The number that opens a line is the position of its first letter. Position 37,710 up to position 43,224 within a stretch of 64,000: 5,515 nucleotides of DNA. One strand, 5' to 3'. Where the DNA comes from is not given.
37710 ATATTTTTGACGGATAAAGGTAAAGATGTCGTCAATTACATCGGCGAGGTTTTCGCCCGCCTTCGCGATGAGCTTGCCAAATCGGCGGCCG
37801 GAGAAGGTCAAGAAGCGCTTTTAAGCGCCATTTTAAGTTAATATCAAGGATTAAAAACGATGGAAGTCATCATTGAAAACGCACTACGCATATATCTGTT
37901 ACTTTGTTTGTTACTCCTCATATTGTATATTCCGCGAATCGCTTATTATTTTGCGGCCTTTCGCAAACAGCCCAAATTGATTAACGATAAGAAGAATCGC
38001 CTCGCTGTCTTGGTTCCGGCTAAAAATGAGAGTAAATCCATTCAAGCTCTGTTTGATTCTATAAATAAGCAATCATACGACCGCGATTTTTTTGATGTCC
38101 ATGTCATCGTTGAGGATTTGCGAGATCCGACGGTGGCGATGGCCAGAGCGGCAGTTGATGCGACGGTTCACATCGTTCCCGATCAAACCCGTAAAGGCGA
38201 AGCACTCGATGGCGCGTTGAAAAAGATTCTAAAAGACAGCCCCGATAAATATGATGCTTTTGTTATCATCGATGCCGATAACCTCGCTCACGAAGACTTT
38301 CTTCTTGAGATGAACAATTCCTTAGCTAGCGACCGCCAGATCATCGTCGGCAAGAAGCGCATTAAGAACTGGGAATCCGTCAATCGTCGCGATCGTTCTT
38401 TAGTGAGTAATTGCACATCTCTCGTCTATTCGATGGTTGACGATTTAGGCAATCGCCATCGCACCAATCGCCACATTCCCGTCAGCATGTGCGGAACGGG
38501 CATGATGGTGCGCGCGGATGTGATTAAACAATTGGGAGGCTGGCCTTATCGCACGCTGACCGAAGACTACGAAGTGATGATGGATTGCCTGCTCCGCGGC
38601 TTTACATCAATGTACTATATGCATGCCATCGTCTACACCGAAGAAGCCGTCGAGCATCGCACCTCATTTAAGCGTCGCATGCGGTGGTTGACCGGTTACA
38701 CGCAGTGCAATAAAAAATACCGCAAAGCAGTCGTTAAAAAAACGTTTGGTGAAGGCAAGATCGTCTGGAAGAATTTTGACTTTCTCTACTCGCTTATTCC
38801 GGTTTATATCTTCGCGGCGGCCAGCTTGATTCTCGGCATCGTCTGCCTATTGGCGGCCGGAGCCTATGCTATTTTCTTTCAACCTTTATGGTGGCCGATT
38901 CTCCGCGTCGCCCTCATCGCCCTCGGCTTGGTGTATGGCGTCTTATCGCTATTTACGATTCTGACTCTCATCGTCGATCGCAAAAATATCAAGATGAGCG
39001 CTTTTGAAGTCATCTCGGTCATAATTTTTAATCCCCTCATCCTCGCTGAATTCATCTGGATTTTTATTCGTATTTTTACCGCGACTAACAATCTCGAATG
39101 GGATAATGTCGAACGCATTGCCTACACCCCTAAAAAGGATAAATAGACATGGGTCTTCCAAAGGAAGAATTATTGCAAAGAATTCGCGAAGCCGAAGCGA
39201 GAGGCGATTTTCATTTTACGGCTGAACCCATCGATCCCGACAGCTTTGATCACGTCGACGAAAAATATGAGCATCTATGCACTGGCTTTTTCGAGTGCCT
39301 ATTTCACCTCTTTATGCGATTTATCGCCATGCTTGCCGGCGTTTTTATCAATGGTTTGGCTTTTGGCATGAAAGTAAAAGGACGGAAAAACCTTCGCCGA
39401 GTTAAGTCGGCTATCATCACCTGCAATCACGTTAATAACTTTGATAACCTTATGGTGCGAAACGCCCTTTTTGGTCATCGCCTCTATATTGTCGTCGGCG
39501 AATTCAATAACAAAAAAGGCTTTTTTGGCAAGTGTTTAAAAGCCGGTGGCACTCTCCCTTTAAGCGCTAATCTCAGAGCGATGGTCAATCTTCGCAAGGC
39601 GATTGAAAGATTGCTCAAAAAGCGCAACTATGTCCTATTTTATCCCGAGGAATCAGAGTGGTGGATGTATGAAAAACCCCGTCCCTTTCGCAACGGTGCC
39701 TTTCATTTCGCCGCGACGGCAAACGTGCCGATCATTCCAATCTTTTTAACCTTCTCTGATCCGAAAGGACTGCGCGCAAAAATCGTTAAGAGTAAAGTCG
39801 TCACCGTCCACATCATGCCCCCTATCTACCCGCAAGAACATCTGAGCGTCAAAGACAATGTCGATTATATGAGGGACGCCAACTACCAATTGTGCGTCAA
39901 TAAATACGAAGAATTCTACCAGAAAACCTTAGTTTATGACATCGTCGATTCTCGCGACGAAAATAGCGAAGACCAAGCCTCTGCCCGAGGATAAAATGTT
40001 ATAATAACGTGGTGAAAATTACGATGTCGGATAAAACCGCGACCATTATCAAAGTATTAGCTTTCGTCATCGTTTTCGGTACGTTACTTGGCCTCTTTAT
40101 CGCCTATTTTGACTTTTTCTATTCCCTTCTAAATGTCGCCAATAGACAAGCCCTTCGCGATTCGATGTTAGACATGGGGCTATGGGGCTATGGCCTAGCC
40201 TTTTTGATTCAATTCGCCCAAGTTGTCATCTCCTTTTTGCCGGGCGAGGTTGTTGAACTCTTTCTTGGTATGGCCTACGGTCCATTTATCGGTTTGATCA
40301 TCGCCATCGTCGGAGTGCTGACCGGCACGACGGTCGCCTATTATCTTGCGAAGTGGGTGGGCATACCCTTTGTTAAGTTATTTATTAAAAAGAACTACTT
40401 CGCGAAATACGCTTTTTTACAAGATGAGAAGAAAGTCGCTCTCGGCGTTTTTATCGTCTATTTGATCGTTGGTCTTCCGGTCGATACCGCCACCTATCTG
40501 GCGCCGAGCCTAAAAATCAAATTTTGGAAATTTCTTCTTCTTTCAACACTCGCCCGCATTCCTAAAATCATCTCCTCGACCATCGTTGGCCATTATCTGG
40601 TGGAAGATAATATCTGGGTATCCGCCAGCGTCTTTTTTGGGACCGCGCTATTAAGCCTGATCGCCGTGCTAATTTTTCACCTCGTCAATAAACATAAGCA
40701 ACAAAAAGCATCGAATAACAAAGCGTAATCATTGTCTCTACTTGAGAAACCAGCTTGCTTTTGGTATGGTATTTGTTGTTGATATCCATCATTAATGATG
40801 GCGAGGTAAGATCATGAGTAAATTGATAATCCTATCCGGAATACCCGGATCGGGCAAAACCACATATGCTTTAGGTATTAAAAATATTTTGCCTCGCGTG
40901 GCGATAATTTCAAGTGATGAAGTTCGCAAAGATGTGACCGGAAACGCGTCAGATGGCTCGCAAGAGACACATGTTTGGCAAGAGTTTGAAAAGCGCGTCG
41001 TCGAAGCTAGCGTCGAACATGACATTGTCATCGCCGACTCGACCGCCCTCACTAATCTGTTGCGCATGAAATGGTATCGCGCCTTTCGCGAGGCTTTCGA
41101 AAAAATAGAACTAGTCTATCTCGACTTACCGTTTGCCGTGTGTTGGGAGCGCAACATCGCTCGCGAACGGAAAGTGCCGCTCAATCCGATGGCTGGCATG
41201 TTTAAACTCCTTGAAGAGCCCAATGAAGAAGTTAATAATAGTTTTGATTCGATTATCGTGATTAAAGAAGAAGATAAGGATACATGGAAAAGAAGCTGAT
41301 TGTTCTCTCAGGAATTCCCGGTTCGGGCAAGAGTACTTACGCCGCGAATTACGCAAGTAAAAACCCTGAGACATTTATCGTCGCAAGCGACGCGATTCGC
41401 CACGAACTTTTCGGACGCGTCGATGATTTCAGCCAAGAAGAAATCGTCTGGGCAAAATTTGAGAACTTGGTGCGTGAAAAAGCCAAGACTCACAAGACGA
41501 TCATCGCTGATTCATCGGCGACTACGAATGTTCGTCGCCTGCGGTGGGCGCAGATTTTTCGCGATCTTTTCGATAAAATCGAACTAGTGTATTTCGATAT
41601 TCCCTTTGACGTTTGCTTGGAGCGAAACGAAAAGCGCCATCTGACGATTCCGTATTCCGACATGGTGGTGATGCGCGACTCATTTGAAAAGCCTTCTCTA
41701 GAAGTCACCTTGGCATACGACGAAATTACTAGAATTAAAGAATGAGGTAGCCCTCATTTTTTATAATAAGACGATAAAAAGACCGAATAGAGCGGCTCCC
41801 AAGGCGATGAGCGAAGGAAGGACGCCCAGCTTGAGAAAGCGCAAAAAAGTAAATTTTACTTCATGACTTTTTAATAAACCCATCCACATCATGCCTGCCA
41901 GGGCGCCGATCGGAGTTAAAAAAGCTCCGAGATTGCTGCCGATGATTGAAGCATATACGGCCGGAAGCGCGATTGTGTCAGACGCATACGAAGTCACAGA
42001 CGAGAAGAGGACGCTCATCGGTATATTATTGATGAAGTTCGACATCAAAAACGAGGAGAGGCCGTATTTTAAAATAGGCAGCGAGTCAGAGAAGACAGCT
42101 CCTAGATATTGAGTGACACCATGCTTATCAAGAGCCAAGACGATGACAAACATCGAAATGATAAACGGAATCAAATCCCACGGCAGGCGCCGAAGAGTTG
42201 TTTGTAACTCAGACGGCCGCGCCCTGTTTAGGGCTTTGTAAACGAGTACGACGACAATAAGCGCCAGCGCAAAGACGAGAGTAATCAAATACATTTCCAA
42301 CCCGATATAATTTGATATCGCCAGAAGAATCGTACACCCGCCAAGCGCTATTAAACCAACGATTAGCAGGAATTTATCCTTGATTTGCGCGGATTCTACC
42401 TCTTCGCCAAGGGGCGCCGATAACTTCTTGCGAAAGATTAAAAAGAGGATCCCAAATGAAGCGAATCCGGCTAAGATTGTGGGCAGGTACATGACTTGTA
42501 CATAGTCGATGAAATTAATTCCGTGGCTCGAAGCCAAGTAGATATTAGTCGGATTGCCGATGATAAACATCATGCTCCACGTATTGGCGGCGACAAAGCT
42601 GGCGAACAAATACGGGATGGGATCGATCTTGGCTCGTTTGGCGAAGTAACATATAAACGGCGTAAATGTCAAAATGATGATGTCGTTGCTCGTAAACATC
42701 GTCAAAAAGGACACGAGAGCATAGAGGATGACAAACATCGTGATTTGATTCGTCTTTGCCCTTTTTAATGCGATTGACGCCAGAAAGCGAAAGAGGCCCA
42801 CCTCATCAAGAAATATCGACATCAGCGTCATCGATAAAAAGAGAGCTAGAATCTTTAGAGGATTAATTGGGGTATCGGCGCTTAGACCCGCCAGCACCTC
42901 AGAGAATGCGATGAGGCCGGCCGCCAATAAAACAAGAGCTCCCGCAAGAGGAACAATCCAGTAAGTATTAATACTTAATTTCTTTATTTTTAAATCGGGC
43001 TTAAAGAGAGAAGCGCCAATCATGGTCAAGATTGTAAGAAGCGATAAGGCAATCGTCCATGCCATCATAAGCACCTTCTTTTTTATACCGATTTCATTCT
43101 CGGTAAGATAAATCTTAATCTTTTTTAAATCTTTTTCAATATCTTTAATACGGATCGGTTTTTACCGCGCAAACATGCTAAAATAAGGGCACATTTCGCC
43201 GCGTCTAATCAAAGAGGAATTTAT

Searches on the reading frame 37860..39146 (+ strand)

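Call 67: search_protein_families(library=pfam, proteins=[window:37860-39146:+], max_evalue=0.00001)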
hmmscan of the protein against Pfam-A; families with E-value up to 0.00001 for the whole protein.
window:37860-39146:+ (428 aa): 3 families
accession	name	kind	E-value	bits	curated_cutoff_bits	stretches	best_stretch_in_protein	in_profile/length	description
PF13632.12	Glyco_trans_2_3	-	1.5e-20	74.3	27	1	134-333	2-194/198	Glycosyl transferase family group 2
PF13641.12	Glyco_tranf_2_3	-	2.7e-19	70.5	27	1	47-278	2-229/230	Glycosyltransferase like family 2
PF00535.33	Glycos_transf_2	-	1.2e-11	45.3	23.3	1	50-224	2-166/168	Glycosyl transferase family 2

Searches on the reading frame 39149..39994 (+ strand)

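Call 67: search_protein_families(library=pfam, proteins=[window:39149-39994:+], max_evalue=0.00001)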
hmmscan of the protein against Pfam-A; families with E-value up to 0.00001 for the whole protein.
window:39149-39994:+ (281 aa): 1 family
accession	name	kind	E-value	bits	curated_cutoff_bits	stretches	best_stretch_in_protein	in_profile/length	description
PF01553.26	Acyltransferase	-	4.2e-16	59.4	23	1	74-199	2-130/132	Acyltransferase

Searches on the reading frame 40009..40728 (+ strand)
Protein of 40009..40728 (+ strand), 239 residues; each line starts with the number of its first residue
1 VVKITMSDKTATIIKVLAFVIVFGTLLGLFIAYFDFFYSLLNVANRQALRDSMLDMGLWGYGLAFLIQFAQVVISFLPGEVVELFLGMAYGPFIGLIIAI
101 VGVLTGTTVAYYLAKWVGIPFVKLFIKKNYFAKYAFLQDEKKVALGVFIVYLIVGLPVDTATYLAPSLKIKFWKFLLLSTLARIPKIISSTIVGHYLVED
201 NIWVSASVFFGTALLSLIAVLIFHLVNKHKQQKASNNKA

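Call 67: search_protein_families(library=pfam, proteins=[window:40009-40728:+], max_evalue=0.00001)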
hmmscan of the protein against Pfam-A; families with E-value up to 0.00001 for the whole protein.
window:40009-40728:+ (239 aa): 1 family
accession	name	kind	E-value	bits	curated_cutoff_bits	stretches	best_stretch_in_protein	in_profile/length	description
PF09335.16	VTT_dom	-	1.5e-16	61.4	33.9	1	77-195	1-122/123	VTT domain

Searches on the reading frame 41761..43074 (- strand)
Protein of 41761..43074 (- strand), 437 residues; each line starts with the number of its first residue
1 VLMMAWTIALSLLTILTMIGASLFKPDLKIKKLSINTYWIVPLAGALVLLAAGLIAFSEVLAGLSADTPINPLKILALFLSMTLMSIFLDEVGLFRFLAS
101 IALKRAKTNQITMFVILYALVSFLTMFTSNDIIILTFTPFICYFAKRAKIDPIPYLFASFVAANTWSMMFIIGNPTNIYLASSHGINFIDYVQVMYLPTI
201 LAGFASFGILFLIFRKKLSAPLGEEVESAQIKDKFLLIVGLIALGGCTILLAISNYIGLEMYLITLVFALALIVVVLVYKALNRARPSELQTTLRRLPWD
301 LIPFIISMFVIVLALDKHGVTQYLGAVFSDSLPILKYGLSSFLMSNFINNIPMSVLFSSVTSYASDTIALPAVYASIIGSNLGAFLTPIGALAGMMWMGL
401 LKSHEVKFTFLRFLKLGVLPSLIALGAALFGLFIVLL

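Call 67: search_protein_families(library=pfam, proteins=[window:41761-43074:-], max_evalue=0.00001)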
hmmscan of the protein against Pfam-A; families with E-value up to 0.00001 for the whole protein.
window:41761-43074:- (437 aa): 2 families
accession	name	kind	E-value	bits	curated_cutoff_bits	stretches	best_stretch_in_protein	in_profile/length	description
PF03600.22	CitMHS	-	7.3e-41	140.8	31.9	1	39-379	12-336/336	Citrate transporter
PF02040.21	ArsB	-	2.5e-30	106.6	22.2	1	31-436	18-423/423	Arsenical pump membrane protein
